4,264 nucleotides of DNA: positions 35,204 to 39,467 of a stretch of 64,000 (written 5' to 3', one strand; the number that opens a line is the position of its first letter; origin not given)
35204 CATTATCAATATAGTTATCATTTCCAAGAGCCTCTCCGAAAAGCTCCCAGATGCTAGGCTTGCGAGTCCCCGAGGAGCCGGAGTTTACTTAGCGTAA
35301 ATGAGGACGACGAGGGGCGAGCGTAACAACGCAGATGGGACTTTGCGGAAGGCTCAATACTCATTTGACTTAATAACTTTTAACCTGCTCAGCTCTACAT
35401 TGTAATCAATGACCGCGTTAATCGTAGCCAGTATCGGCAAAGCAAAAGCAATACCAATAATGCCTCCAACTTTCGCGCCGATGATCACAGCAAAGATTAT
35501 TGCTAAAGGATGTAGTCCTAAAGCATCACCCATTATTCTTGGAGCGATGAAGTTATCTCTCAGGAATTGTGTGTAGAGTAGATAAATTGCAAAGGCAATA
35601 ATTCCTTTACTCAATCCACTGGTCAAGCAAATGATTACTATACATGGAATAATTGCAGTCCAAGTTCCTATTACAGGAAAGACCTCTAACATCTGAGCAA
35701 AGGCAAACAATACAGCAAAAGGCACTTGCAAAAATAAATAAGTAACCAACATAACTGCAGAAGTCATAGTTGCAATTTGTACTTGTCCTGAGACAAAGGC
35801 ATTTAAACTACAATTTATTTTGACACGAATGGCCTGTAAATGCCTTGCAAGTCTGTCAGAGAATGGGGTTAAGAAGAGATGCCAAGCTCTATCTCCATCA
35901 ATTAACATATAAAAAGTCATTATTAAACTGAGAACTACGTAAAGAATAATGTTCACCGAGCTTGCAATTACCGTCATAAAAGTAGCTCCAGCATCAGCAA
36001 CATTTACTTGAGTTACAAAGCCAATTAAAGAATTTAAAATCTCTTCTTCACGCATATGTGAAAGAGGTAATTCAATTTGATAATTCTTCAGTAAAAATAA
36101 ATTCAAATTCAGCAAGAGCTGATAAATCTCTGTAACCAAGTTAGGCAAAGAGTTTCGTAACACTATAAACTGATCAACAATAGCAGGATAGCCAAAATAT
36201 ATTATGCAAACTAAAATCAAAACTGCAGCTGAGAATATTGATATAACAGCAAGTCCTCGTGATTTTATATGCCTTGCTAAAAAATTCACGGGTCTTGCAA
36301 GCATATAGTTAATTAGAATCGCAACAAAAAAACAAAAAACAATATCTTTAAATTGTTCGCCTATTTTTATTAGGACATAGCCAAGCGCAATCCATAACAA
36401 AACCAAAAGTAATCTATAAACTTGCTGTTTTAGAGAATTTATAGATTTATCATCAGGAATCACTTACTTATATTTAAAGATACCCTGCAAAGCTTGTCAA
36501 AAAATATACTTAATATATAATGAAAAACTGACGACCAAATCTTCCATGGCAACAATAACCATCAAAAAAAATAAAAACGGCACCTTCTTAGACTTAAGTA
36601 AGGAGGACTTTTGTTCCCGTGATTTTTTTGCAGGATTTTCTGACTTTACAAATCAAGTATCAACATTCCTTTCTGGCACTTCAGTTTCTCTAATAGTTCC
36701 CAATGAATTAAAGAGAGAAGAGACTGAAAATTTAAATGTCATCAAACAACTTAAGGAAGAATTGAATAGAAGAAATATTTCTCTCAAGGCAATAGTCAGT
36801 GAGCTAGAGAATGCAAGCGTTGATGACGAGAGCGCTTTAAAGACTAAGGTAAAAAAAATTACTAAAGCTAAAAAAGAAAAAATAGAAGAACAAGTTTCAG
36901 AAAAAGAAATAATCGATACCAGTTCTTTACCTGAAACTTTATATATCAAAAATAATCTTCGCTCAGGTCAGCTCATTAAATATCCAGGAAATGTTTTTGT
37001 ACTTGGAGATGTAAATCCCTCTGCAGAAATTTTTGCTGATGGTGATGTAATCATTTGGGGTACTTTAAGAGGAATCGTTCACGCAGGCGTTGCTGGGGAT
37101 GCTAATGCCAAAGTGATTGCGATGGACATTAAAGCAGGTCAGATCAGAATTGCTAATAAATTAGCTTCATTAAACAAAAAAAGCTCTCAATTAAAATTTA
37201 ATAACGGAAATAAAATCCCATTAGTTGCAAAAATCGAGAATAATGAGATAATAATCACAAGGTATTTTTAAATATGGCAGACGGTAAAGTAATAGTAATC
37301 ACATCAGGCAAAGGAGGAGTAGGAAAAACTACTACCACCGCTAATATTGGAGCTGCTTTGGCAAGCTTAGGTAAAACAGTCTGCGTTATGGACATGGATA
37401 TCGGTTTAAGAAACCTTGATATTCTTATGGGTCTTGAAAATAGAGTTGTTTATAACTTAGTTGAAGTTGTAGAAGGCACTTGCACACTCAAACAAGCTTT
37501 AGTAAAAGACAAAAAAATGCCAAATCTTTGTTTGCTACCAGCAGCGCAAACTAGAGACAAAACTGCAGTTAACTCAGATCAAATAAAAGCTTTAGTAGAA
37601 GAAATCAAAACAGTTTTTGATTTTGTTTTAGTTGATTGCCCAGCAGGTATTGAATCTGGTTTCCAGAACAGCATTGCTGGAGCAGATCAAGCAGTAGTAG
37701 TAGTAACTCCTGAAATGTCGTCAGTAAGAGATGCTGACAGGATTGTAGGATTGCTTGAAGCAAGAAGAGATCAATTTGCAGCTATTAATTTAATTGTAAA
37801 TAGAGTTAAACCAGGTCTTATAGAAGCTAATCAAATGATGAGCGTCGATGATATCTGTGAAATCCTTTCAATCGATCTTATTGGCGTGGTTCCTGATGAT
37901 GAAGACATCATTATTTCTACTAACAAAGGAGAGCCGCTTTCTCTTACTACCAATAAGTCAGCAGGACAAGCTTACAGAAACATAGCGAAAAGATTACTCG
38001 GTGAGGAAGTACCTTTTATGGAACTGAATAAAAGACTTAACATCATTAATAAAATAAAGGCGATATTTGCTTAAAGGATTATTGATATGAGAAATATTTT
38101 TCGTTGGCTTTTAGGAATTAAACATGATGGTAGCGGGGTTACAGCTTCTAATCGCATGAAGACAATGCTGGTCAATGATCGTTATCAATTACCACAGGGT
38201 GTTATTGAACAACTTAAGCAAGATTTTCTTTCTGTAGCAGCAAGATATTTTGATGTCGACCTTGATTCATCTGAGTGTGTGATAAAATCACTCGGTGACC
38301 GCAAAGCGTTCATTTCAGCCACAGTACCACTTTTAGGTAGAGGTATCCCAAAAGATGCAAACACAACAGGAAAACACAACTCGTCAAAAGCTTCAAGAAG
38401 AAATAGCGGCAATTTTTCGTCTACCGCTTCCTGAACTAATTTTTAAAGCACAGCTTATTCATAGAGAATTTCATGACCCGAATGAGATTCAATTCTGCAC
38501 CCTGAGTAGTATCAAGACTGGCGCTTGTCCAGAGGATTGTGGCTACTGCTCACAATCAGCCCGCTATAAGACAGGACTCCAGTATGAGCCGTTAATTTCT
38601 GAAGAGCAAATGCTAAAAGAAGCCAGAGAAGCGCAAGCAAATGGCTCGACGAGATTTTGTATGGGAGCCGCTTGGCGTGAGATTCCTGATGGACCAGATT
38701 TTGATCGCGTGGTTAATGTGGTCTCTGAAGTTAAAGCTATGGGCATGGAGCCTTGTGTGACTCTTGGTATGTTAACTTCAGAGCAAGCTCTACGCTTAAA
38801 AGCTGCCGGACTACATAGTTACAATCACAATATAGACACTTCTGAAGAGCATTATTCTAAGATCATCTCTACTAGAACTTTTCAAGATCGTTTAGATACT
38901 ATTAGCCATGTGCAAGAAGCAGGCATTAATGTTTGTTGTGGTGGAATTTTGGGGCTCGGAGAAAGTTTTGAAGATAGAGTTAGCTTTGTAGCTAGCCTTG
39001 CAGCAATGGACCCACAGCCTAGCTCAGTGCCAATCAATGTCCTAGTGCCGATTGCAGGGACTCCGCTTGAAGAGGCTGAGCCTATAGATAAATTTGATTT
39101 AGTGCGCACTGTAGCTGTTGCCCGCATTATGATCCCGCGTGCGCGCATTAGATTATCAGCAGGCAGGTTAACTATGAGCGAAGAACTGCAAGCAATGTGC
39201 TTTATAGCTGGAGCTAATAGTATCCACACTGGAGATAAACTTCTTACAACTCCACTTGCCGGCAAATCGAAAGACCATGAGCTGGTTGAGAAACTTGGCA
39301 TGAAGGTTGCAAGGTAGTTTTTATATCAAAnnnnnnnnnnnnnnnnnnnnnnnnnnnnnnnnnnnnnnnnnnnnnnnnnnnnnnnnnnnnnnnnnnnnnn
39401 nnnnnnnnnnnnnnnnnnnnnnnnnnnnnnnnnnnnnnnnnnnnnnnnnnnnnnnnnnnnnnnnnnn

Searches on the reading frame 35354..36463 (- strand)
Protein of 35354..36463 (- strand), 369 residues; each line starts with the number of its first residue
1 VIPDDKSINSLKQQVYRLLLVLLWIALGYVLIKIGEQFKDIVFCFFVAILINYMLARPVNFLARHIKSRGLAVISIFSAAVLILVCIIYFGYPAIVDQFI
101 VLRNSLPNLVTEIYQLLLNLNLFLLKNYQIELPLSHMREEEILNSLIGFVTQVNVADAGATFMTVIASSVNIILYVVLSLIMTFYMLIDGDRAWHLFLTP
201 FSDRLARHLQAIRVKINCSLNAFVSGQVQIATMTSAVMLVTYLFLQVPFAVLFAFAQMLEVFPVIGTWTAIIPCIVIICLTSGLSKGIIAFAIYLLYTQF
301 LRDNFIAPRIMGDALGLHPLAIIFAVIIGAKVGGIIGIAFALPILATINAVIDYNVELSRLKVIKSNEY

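Call 19: search_protein_families(library=pfam, proteins=[window:35354-36463:-], max_evalue=0.00001)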
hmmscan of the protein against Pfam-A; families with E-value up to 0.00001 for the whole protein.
window:35354-36463:- (369 aa): 1 family
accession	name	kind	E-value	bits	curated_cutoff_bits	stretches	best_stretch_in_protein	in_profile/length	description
PF01594.21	AI-2E_transport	-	2.2e-53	182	34.3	1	19-353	2-324/327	AI-2E family transporter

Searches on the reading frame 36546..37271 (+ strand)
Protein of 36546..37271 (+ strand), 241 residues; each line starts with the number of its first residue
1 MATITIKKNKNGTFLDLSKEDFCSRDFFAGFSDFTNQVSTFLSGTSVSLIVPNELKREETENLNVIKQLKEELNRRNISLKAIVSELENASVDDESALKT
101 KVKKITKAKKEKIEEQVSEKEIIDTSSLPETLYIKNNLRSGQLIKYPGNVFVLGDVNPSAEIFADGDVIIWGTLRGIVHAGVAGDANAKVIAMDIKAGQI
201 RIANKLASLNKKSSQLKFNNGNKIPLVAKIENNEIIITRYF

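Call 19: search_protein_families(library=pfam, proteins=[window:36546-37271:+], max_evalue=0.00001)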
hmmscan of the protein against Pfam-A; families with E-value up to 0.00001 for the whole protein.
window:36546-37271:+ (241 aa): 1 family
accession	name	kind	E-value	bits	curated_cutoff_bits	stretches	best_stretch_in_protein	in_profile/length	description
PF03775.22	MinC_C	-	1.1e-28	99.7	33.2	1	134-237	2-101/102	Septum formation inhibitor MinC, C-terminal domain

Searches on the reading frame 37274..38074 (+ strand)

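Call 19: search_protein_families(library=pfam, proteins=[window:37274-38074:+], max_evalue=0.00001)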
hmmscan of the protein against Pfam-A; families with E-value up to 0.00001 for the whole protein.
window:37274-38074:+ (266 aa): 7 families
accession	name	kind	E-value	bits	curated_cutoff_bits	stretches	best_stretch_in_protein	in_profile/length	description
PF01656.29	CbiA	-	2.9e-23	82.6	25.4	1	7-222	1-125/125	CobQ/CobB/MinD/ParA nucleotide binding domain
PF13614.12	AAA_31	-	8.6e-23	81.6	27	1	5-161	2-164/177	AAA domain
PF10609.15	ParA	-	2.1e-20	73.7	27.1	1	5-241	4-245/246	NUBPL iron-transfer P-loop NTPase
PF09140.17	MipZ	-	2.3e-13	50.5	20.7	1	5-157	1-139/262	ATPase MipZ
PF06564.18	CBP_BcsQ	-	2.2e-11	44.2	21.3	1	6-150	3-151/234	Cellulose biosynthesis protein BcsQ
PF00142.24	Fer4_NifH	-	3.1e-09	37.2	25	1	10-245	5-248/271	4Fe-4S iron sulfur cluster binding proteins, NifH/frxC family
PF02374.21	ArsA_ATPase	-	1.1e-06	28.6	24.3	0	7-42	3-38/305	Anion-transporting ATPase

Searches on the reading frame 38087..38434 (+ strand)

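Call 21: search_protein_families(library=pfam, proteins=[window:38087-38434:+], max_evalue=0.00001)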
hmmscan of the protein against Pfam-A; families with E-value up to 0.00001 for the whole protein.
window:38087-38434:+ (115 aa): 1 family
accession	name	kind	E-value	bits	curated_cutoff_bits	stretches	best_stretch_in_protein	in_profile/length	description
PF03776.19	MinE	-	7e-11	42.4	25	1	16-82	1-67/68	Septum formation topological specificity factor MinE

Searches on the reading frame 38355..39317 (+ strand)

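Call 21: search_protein_families(library=pfam, proteins=[window:38355-39317:+], max_evalue=0.00001)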
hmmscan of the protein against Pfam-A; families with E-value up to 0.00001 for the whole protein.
window:38355-39317:+ (320 aa): 2 families
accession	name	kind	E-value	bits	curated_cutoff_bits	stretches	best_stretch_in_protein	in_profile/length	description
PF06968.18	BATS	-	4.2e-26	91.4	22.2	1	226-317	1-88/88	Biotin and Thiamin Synthesis associated domain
PF04055.27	Radical_SAM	-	4.6e-20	72.9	29.5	1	54-212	3-163/166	Radical SAM superfamily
